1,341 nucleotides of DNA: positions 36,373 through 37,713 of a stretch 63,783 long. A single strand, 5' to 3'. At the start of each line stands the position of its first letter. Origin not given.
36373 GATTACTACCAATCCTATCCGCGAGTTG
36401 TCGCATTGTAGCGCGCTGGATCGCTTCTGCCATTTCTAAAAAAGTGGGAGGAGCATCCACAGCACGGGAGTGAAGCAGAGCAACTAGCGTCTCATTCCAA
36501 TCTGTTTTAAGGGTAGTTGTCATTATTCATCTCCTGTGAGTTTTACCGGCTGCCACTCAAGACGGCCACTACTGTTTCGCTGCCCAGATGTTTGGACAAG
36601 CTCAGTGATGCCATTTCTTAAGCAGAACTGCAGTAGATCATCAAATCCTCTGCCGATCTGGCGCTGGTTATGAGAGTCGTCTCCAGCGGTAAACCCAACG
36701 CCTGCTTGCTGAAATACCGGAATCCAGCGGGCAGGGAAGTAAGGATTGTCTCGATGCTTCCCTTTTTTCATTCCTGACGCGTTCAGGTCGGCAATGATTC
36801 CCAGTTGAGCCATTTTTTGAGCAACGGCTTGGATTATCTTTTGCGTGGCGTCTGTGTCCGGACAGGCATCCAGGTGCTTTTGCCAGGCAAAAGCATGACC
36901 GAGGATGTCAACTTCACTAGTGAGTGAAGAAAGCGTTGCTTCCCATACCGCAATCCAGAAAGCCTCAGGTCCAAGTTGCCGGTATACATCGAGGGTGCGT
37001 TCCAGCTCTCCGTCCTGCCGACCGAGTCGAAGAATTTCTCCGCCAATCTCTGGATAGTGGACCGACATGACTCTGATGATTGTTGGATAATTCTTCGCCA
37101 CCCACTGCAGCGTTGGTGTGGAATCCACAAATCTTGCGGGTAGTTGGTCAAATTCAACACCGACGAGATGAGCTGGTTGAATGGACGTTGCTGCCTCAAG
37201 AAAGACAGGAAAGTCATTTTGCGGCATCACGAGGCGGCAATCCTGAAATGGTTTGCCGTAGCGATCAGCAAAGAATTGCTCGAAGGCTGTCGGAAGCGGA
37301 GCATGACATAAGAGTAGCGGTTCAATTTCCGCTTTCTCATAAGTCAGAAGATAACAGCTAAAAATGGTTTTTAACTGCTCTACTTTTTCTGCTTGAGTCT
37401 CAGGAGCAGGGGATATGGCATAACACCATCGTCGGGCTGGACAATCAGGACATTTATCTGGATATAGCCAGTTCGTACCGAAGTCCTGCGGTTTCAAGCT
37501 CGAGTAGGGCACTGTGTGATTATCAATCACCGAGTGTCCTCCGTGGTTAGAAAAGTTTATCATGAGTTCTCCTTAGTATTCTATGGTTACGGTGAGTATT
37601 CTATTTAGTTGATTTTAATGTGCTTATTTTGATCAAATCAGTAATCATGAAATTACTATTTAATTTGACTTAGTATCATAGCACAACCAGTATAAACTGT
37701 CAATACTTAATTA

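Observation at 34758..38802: Higher-GC island of phosphotransfer enzymes built around two divergent guanylate-kinase-like paralogues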

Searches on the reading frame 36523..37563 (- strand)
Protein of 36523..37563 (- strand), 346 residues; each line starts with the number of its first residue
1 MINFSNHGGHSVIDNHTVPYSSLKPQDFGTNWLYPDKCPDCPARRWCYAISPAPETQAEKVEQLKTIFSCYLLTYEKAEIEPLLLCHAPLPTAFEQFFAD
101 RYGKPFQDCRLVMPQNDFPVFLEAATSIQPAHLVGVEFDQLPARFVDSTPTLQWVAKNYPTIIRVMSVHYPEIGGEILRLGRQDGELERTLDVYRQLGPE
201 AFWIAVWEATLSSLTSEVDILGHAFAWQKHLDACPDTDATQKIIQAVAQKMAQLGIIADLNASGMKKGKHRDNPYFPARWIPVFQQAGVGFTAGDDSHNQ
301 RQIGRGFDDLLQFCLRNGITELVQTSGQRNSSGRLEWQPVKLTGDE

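Call 3: search_protein_families(library=pfam, proteins=[window:36523-37563:-], max_evalue=0.01)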
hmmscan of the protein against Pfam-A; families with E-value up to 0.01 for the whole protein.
window:36523-37563:- (346 aa): 0 families

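Call 4: search_protein_families(library=ncbifam, proteins=[window:36523-37563:-], max_evalue=0.01)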
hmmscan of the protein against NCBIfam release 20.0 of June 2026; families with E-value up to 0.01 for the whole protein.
window:36523-37563:- (346 aa): 4 families
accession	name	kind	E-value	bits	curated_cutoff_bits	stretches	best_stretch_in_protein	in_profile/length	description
NF005996.1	PRK08123.1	equivalog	4.5e-10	39.3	133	1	86-309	37-260/262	histidinol-phosphatase HisJ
NF005596.0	PRK07328.1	subfamily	2.4e-08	33.7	202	1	202-329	142-262/269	histidinol-phosphatase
TIGR01856.1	hisJ_fam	subfamily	2.6e-08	33.9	90.2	1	133-311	78-251/252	histidinol-phosphatase HisJ family protein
NF005597.0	PRK07329.1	equivalog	0.0057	16.2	303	1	217-322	141-245/257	hypothetical protein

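Call 11: find_homologous_proteins(query=window:36523-37563:-, max_evalue=0.001)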
Query window:36523-37563:- (346 aa): 2 proteins with E <= 0.001 among 1271 candidates.
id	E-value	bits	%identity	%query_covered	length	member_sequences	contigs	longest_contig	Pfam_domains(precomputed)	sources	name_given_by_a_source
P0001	4.7e-233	791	100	97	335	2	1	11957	-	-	-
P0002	4.0e-148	511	61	99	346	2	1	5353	-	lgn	-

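Call 12: find_encoding_contigs(protein=P0002, flank=10000)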
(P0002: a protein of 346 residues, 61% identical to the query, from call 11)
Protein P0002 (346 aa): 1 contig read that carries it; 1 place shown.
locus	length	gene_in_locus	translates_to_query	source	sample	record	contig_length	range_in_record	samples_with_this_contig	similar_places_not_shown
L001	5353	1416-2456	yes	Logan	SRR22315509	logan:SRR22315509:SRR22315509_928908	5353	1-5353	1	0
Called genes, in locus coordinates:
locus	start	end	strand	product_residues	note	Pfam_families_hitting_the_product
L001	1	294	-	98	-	?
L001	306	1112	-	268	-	PF00625:Guanylate_kin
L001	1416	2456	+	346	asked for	-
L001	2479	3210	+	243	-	PF00625:Guanylate_kin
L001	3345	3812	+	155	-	PF01050:MannoseP_isomer, PF07883:Cupin_2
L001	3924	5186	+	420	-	PF13263:PHP_C (weak), PF27218:MJ0043_C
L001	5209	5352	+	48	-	?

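Call 13: find_encoding_contigs(protein=P0001, flank=10000)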
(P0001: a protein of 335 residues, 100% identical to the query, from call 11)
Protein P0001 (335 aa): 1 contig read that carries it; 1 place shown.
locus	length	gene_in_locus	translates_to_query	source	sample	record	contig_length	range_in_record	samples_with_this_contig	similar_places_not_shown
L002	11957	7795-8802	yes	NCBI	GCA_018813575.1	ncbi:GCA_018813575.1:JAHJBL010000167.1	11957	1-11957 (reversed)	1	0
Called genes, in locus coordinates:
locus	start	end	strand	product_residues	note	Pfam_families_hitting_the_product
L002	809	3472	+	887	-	-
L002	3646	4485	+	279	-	PF00483:NTP_transferase, PF12804:NTP_transf_3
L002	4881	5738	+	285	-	-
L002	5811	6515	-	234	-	PF00702:Hydrolase, PF13419:HAD_2, PF13242:Hydrolase_like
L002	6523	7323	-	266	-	PF00625:Guanylate_kin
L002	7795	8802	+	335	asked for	-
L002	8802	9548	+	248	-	PF00625:Guanylate_kin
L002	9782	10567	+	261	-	PF00459:Inositol_P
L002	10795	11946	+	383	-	PF08240:ADH_N, PF16912:Glu_dehyd_C, PF00107:ADH_zinc_N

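Call 17: find_related_loci(query=A1, collection=genome_contigs, flank=10000)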
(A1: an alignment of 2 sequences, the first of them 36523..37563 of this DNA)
Query A1 (346 aa) in genome_contigs; peptide patterns used: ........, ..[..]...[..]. (x = any residue, [..] = any of these).
94 stretches matched a pattern; 1 encode a relative of the query (tblastn E <= 1e-3); 1 distinct loci.
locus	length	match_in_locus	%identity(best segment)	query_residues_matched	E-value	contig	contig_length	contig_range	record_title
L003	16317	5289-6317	61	2-344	7e-152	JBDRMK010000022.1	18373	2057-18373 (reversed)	MAG: Patescibacteria group bacterium isolate MEGAHIT-group-1.828 k141_3055590, whole genome shotgun sequence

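Call 20: search_protein_representatives(alignment_id=A1)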
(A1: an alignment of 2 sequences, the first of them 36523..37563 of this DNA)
Query: 2 sequences, 349 profile positions. Proteins with E-value up to 0.001 (for the whole library): 48; up to 1e-10: 4; up to 1e-30: 4. The best 48 are listed.
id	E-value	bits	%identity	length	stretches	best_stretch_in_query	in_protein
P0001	4.7e-213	723.1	-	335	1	14-349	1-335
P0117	1.5e-88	313.6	-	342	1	6-326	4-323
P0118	2.9e-82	293.0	-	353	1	8-325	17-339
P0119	8.0e-63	229.0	-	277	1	7-270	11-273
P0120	1.0e-07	47.8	-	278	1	200-334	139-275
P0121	1.6e-07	47.2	-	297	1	224-337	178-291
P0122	1.1e-06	44.5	-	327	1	235-327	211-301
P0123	5.5e-06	42.1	-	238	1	162-309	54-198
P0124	6.1e-06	42.0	-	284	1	168-317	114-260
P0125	7.2e-06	41.8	-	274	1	115-322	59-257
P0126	8.8e-06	41.5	-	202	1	204-325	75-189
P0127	9.7e-06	41.3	-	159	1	236-325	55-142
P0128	1.0e-05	41.3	-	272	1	135-332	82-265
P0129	1.7e-05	40.6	-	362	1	168-327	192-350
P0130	2.3e-05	40.1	-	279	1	114-328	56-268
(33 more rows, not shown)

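Call 22: find_encoding_contigs(protein=P0117, flank=10000)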
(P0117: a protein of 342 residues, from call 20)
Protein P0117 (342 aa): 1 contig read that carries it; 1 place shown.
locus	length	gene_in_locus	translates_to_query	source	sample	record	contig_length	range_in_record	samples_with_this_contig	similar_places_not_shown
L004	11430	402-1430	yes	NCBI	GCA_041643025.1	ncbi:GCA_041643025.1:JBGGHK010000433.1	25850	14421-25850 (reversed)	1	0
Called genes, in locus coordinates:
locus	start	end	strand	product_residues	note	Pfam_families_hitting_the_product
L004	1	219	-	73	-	?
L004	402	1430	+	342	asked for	-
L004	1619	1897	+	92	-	PF01541:GIY-YIG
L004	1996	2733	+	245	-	PF01978:TrmB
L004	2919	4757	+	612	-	PF13522:GATase_6, PF13537:GATase_7, PF01380:SIS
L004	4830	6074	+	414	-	PF13562:NTP_transf_4, PF00132:Hexapep (faint)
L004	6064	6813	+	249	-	PF00483:NTP_transferase, PF01128:IspD, PF02348:CTP_transf_3, PF12804:NTP_transf_3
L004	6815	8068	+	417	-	PF27218:MJ0043_C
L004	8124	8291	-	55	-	-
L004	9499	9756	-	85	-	-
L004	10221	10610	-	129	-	PF01245:Ribosomal_L19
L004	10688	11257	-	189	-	PF00625:Guanylate_kin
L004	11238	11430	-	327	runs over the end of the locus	PF01479:S4, PF00849:PseudoU_synth_2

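Call 23: find_encoding_contigs(protein=P0118, flank=10000)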
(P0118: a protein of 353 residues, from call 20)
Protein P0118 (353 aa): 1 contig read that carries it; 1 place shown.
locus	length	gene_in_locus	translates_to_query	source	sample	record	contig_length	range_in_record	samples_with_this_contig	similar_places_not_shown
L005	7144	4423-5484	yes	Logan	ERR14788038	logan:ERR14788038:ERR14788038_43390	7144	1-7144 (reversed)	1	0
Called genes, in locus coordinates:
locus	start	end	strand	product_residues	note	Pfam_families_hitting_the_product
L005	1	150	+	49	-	?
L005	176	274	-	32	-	-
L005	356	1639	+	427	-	PF05697:Trigger_N, PF00254:FKBP_C, PF05698:Trigger_C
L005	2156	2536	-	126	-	PF01050:MannoseP_isomer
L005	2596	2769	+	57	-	-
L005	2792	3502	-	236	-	PF00702:Hydrolase, PF12710:HAD (weak), PF13419:HAD_2, PF13242:Hydrolase_like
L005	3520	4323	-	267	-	PF13238:AAA_18 (faint), PF00625:Guanylate_kin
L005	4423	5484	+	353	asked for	-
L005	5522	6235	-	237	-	PF00625:Guanylate_kin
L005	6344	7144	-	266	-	?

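Call 24: find_encoding_contigs(protein=P0119, flank=10000)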
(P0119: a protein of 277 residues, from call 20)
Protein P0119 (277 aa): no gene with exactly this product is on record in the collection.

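Call 27: search_solved_structures(query=window:36523-37563:-, max_evalue=1, show_alignments=2)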
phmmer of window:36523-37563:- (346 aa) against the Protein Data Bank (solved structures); distinct sequences matched with E-value up to 1: 2.
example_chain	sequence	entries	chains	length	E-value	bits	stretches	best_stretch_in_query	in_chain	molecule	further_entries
2yxo_A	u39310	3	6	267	0.0032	19.8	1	209-313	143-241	Histidinol phosphatase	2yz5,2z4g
3dcp_A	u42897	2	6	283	0.61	12.3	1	255-311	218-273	Histidinol-phosphatase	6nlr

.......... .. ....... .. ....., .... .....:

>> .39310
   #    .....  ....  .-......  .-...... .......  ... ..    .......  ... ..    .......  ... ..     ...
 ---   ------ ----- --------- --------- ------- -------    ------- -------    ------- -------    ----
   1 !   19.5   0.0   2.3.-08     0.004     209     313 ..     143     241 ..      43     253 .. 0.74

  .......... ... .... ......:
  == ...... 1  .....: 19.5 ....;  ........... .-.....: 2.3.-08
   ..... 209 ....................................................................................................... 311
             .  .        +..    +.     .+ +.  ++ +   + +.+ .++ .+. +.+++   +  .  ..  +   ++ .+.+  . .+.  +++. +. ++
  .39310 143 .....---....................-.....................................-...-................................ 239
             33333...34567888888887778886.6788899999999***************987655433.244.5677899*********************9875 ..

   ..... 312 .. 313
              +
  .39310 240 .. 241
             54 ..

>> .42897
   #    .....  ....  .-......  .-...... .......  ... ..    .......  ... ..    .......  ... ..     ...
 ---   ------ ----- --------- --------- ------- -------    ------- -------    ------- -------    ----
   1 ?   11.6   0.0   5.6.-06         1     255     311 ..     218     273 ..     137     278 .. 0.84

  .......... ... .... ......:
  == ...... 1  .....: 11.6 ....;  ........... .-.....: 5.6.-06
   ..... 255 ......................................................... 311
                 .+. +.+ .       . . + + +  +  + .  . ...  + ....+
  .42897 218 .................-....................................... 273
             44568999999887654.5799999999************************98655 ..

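Call 36: search_protein_families(library=pfam, proteins=[L005:6344-7144:-, L003:2303-3370:+, L003:7212-7682:+, L005:2156-2536:-], max_evalue=1)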
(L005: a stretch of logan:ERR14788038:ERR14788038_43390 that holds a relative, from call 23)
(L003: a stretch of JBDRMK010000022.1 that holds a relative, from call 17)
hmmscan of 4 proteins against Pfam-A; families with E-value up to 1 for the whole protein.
L005:6344-7144:- (266 aa): 1 family
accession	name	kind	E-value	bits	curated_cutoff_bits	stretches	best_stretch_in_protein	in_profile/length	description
PF03981.17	Ubiq_cyt_C_chap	-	0.035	14.6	21.5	1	19-69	89-137/140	Ubiquinol-cytochrome C chaperone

L003:2303-3370:+ (355 aa): 0 families

L003:7212-7682:+ (156 aa): 3 families
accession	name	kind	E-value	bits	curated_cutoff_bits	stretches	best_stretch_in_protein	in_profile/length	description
PF01050.24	MannoseP_isomer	-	1.7e-10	41.6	23.6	1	45-142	12-104/116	Mannose-6-phosphate isomerase C-terminal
PF07883.17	Cupin_2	-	8.6e-09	35.4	27.2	1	66-138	3-69/70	Cupin domain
PF07385.18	Lyx_isomer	-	0.027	14.1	20.8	1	57-96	83-122/222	D-lyxose isomerase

L005:2156-2536:- (126 aa): 2 families
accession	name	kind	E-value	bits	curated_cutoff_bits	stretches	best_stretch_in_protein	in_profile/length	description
PF01050.24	MannoseP_isomer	-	2.4e-13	50.7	23.6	1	7-114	13-113/116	Mannose-6-phosphate isomerase C-terminal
PF07883.17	Cupin_2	-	0.14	12.3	27.2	1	28-92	4-62/70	Cupin domain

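Call 40: find_related_loci(query=A4, collection=metagenome_contigs, flank=10000)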
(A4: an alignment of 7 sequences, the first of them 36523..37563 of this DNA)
Query A4 (346 aa) in metagenome_contigs; peptide patterns used: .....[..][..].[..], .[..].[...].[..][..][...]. (x = any residue, [..] = any of these).
120 stretches matched a pattern, but none encodes a relative of the query by tblastn (E <= 1e-3).

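Call 50: search_protein_families(library=padloc, proteins=[window:36523-37563:-], max_evalue=0.01)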
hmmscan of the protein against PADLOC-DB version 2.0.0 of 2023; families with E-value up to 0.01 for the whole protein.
window:36523-37563:- (346 aa): 0 families

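Call 51: search_protein_families(library=phrogs, proteins=[window:36523-37563:-], max_evalue=0.01)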
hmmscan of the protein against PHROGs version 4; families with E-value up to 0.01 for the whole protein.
window:36523-37563:- (346 aa): 0 families

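Call 52: predict_structure(alignment_id=A6)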
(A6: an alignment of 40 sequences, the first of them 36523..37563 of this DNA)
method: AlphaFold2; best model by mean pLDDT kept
length: 346 residues; sequences in the alignment: 40
mean_pLDDT: 88.7   pTM: 0.90
mean pLDDT of the five models: 88.7, 87.2, 86.8, 86.4, 86.3
residues with pLDDT >= 90: 255; 70-90: 49; 50-70: 11; < 50: 31
segments of 3 or more residues with pLDDT < 50: 17-31, 35-40, 42-50
pLDDT, mean of each block of 10 residues (from residue 1): 94 54 45 46 48 81 85 90 95 96 91 90 90 95 89 96 97 97 94 98 98 97 96 98 99 98 93 96 98 93 93 97 97 97 82
secondary structure, 60 per line:
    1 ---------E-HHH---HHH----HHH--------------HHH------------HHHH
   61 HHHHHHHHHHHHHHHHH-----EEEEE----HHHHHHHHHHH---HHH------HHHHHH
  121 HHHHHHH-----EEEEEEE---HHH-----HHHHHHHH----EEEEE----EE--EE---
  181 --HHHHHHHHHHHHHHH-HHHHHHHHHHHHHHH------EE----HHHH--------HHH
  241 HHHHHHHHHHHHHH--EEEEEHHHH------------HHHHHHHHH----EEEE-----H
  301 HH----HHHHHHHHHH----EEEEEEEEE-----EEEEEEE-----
elements in order: H57-77 E83-87 H92-102 H115-127 E133-139 H151-158 E163-167 H183-197 H199-213 H226-229 H238-254 E257-261 H262-265 H278-286 E291-294 H307-316 E321-329 E335-341

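Call 56: fold_search(model_id=the predicted structure, library=pdb)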
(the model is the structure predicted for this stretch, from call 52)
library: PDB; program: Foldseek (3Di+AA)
matches with E <= 10: 1163; with E <= 0.001: 17
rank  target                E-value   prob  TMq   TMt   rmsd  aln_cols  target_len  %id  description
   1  2yxo_B                5.8e-12  1.00  0.58  0.74   3.6       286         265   19  Histidinol Phosphate Phosphatase complexed with Sulfate (released 2007-11-27)
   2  2yxo_A                3.8e-11  1.00  0.57  0.73   3.6       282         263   20  Histidinol Phosphate Phosphatase complexed with Sulfate (released 2007-11-27)
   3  3dcp_A                2.6e-09  1.00  0.55  0.67   4.2       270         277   18  Crystal structure of the putative histidinol phosphatase hisK from Listeria monocytogenes. Northeast Structural Genomi (released 2008-07-29)
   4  6nlr_B                5.5e-09  1.00  0.52  0.64   4.4       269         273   17  Crystal structure of the putative histidinol phosphatase hisK from Listeria monocytogenes with trinuclear metals deter (released 2019-12-25)
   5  6nlr_C                9.7e-09  1.00  0.53  0.65   4.3       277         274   17  Crystal structure of the putative histidinol phosphatase hisK from Listeria monocytogenes with trinuclear metals deter (released 2019-12-25)
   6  3dcp_C                6.3e-08  1.00  0.56  0.70   3.4       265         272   18  Crystal structure of the putative histidinol phosphatase hisK from Listeria monocytogenes. Northeast Structural Genomi (released 2008-07-29)
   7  3dcp_B                6.7e-08  1.00  0.53  0.66   4.0       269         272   16  Crystal structure of the putative histidinol phosphatase hisK from Listeria monocytogenes. Northeast Structural Genomi (released 2008-07-29)
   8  4gyf                  7.0e-06  1.00  0.50  0.63   5.2       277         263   14  Crystal structure of histidinol phosphate phosphatase (HISK) from Lactococcus lactis subsp. lactis Il1403 complexed with (released 2013-02-06)
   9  3b0x                  2.2e-05  1.00  0.40  0.25   6.4       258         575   17  K263A mutant of PolX from Thermus thermophilus HB8 complexed with Ca-dGTP (released 2012-05-02)
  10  3au6_A                2.2e-05  1.00  0.40  0.26   6.6       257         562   17  DNA polymerase X from Thermus thermophilus HB8 ternary complex with primer/template DNA and ddGTP (released 2012-01-25)
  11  3b0y                  3.8e-05  1.00  0.41  0.26   6.4       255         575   16  K263D mutant of PolX from Thermus thermophilus HB8 complexed with Ca-dGTP (released 2012-05-02)
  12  1m65                  4.3e-05  1.00  0.36  0.51   5.7       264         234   13  YCDX PROTEIN (released 2003-04-22)
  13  3au2                  5.1e-05  1.00  0.40  0.25   6.4       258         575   17  DNA polymerase X from Thermus thermophilus HB8 complexed with Ca-dGTP (released 2012-01-25)
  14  3mdw_A                4.6e-04  1.00  0.36  0.29   7.0       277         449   14  The structure of N-formimino-L-Glutamate Iminohydrolase from Pseudomonas aeruginosa complexed with N-formimino-L-Aspar (released 2011-03-09)
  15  4rdv_B                5.8e-04  1.00  0.38  0.31   6.4       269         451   13  The structure of N-formimino-L-Glutamate Iminohydrolase from Pseudomonas aeruginosa complexed with N-formimino-L-Aspar (released 2014-10-08)
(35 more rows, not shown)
